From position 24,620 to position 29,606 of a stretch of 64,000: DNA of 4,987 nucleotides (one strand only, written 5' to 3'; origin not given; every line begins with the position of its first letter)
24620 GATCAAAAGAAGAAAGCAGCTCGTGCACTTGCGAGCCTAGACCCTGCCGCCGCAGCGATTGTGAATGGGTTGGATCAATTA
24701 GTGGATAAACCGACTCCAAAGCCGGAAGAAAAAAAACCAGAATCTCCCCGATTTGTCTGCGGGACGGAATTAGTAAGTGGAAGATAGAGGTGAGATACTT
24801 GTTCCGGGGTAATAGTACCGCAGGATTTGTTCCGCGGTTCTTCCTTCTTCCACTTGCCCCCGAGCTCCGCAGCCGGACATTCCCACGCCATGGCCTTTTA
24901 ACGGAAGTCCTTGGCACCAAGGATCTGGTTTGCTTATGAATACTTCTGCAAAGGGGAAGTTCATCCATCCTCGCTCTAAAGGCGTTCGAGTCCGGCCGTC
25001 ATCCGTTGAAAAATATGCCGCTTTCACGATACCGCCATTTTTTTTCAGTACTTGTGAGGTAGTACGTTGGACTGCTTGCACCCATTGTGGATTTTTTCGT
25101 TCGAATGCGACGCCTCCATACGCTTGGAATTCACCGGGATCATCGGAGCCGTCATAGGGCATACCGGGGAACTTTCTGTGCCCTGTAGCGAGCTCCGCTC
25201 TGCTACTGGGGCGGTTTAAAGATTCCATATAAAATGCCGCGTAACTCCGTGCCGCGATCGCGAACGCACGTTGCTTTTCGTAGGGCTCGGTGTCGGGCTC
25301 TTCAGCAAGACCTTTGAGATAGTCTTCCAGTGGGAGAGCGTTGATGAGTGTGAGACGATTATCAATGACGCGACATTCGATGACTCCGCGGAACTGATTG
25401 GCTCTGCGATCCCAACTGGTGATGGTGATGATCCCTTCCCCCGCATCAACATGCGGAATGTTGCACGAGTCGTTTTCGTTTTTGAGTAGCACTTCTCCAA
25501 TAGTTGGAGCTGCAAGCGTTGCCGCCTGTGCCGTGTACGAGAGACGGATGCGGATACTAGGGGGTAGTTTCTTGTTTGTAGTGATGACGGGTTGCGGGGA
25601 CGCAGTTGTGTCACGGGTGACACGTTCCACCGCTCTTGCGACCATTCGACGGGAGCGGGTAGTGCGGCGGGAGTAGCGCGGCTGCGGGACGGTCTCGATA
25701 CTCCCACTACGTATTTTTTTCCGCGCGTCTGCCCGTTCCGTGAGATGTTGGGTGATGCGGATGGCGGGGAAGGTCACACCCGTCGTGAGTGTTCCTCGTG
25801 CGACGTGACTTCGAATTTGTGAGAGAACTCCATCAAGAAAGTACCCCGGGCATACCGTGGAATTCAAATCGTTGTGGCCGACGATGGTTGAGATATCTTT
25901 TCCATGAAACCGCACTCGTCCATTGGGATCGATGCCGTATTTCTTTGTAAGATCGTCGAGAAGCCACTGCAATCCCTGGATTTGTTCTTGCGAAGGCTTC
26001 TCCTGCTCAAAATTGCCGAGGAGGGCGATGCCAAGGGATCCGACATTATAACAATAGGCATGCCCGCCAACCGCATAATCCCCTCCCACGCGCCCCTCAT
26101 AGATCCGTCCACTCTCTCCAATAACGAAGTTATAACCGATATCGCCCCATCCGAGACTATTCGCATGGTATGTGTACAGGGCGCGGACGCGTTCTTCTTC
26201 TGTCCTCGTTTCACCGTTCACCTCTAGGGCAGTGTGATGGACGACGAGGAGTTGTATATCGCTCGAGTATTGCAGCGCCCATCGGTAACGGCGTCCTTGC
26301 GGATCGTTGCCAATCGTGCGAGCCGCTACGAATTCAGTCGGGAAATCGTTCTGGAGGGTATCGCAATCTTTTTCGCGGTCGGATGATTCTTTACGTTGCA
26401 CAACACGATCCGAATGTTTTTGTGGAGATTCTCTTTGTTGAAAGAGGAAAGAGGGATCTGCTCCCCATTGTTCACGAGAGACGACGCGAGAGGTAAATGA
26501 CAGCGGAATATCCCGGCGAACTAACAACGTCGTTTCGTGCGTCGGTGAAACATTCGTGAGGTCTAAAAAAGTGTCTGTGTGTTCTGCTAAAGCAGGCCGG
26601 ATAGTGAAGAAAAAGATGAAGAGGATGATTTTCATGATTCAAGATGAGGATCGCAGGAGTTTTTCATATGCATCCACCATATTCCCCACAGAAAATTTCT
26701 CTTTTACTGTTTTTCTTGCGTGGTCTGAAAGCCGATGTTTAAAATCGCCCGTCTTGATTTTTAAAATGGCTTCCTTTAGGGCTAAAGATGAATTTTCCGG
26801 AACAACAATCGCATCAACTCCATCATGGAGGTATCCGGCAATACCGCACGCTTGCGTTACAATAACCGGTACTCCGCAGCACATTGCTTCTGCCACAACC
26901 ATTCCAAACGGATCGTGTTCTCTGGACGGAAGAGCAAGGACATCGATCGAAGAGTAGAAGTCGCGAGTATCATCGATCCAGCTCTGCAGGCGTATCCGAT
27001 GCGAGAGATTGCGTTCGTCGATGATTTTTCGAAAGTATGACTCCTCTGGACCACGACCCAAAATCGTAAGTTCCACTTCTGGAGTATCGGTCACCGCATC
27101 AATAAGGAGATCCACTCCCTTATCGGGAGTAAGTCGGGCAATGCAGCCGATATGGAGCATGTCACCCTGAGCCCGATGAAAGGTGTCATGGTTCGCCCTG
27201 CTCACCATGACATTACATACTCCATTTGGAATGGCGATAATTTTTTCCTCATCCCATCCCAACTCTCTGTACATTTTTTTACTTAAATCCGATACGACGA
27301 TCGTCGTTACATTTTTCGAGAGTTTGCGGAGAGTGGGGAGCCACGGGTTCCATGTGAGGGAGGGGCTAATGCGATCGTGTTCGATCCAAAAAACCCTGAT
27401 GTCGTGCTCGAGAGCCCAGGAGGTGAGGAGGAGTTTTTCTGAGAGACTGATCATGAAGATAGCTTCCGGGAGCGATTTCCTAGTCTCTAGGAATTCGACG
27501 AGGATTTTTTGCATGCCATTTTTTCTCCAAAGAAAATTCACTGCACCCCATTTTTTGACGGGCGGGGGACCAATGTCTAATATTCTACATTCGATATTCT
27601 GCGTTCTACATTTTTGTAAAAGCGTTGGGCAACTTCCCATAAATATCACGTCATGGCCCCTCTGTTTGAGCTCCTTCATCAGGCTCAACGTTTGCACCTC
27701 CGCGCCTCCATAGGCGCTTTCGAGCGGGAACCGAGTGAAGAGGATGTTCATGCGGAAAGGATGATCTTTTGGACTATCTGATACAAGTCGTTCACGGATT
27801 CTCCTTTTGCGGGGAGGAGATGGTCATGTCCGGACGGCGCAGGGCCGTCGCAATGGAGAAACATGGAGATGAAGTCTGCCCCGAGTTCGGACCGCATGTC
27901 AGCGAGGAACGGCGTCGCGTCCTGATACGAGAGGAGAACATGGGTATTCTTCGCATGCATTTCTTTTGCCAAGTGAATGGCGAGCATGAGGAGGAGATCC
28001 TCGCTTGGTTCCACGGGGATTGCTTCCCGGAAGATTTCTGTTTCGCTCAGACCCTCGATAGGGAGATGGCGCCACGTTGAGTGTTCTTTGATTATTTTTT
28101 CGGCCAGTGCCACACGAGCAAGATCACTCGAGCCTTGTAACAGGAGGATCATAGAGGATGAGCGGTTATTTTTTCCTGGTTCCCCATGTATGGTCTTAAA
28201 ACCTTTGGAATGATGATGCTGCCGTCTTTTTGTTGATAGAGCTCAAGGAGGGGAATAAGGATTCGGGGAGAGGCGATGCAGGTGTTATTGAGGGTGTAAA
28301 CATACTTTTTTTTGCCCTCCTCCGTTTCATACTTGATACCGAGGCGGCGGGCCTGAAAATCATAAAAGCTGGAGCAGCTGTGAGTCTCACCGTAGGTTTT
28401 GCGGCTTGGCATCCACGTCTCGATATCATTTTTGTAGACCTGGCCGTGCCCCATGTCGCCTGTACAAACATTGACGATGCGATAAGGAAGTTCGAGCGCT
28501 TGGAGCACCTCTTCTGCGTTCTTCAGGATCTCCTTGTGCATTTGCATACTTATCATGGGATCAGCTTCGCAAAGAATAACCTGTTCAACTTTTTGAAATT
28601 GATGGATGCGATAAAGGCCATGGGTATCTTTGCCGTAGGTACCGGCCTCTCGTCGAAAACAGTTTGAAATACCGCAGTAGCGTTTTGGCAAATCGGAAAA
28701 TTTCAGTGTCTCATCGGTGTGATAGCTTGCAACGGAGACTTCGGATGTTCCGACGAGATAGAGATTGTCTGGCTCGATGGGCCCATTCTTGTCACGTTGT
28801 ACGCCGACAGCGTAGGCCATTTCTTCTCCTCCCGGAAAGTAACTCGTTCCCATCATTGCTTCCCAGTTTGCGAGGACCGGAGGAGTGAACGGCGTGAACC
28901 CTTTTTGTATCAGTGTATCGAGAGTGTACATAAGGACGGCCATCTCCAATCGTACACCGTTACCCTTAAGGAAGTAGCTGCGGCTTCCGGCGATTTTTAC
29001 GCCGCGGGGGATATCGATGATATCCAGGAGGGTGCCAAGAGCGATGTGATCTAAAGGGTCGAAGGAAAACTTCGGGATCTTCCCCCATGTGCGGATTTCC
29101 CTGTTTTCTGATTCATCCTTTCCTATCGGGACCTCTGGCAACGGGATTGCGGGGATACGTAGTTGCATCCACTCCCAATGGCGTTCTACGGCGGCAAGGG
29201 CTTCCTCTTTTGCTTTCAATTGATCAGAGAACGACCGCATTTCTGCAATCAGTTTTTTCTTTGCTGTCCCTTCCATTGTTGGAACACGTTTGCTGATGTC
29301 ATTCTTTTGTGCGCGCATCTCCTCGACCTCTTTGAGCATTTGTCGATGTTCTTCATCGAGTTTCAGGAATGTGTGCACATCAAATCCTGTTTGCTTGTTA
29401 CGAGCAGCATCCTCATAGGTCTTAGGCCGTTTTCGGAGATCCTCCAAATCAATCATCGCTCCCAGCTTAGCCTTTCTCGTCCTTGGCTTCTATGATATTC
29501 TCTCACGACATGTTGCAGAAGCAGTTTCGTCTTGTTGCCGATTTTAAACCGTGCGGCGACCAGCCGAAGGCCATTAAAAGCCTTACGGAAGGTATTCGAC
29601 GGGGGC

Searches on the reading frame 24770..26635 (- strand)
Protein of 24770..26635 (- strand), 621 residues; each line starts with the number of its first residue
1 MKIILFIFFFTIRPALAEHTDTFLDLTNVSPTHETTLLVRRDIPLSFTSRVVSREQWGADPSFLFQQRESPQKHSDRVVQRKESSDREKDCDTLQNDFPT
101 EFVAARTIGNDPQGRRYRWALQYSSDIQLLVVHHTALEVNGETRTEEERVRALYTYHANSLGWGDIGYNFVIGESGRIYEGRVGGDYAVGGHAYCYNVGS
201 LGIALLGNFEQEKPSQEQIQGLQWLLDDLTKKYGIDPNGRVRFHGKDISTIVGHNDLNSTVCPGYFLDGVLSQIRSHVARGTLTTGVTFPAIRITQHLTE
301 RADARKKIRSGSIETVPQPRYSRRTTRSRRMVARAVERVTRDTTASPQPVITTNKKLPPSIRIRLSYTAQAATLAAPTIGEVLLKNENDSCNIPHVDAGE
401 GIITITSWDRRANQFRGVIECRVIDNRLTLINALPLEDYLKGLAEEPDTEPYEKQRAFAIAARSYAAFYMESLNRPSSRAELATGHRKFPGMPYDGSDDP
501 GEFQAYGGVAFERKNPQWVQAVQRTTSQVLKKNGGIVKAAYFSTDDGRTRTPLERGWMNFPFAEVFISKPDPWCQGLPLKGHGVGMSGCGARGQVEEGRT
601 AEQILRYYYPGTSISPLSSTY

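Call 106: search_protein_families(library=pfam, proteins=[window:24770-26635:-], max_evalue=0.00001)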
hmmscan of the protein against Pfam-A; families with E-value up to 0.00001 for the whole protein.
window:24770-26635:- (621 aa): 2 families
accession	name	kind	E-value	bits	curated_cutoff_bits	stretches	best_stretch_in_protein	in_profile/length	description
PF01510.30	Amidase_2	-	8.4e-22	78.3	26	1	125-264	3-130/131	N-acetylmuramoyl-L-alanine amidase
PF08486.15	SpoIID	-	1.2e-10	42.3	23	1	426-530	3-95/97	Stage II sporulation protein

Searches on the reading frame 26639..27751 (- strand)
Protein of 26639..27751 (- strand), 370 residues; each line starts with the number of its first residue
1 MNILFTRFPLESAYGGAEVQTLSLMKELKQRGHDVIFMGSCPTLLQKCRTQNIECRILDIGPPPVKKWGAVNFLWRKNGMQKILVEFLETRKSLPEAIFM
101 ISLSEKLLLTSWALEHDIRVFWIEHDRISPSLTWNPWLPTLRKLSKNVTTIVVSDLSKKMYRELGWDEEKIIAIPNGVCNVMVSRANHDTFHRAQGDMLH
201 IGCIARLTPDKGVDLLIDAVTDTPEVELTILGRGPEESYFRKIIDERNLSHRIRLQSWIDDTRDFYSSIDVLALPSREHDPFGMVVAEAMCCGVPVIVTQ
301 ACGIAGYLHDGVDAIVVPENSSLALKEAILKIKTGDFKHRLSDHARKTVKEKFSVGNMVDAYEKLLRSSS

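Call 106: search_protein_families(library=pfam, proteins=[window:26639-27751:-], max_evalue=0.00001)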
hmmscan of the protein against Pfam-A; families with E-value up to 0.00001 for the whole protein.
window:26639-27751:- (370 aa): 5 families
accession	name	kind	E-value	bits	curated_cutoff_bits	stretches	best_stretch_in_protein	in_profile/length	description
PF00534.26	Glycos_transf_1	-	5.3e-32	111.1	26.4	1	195-347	12-171/172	Glycosyl transferases group 1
PF13692.12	Glyco_trans_1_4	-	1.2e-28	100.5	27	1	200-332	3-139/142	Glycosyl transferases group 1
PF13439.12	Glyco_transf_4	-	1.9e-11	44.8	28.5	1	14-178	1-166/170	Glycosyltransferase Family 4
PF20706.3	GT4-conflict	-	6e-10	39.1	26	1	195-313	194-325/385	Family 4 Glycosyltransferase in conflict systems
PF13579.12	Glyco_trans_4_4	-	7.9e-07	30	29.7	1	15-177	1-158/158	Glycosyl transferase 4-like domain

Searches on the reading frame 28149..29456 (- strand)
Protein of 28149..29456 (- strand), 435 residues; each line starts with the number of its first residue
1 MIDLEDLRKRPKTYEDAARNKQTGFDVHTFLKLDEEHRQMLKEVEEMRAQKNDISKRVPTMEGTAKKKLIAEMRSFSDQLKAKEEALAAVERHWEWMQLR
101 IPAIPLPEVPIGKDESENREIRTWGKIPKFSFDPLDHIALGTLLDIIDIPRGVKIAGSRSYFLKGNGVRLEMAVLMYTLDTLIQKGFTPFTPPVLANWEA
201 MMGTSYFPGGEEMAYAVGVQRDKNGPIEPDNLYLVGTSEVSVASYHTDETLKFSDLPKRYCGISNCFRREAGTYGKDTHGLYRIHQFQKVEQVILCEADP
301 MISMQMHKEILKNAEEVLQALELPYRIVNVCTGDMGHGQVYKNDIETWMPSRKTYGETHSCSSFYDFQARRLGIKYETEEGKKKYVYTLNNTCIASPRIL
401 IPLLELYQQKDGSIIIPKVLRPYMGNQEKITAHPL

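Call 106: search_protein_families(library=pfam, proteins=[window:28149-29456:-], max_evalue=0.00001)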
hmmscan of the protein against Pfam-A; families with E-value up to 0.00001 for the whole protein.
window:28149-29456:- (435 aa): 2 families
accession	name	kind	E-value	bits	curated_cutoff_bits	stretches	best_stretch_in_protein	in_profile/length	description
PF00587.30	tRNA-synt_2b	-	4.5e-32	112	29.3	1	230-405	9-177/179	tRNA synthetase class II core domain (G, H, P, S and T)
PF02403.27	Seryl_tRNA_N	-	3.5e-18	66.2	28.2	1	1-105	1-108/108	Seryl-tRNA synthetase N-terminal domain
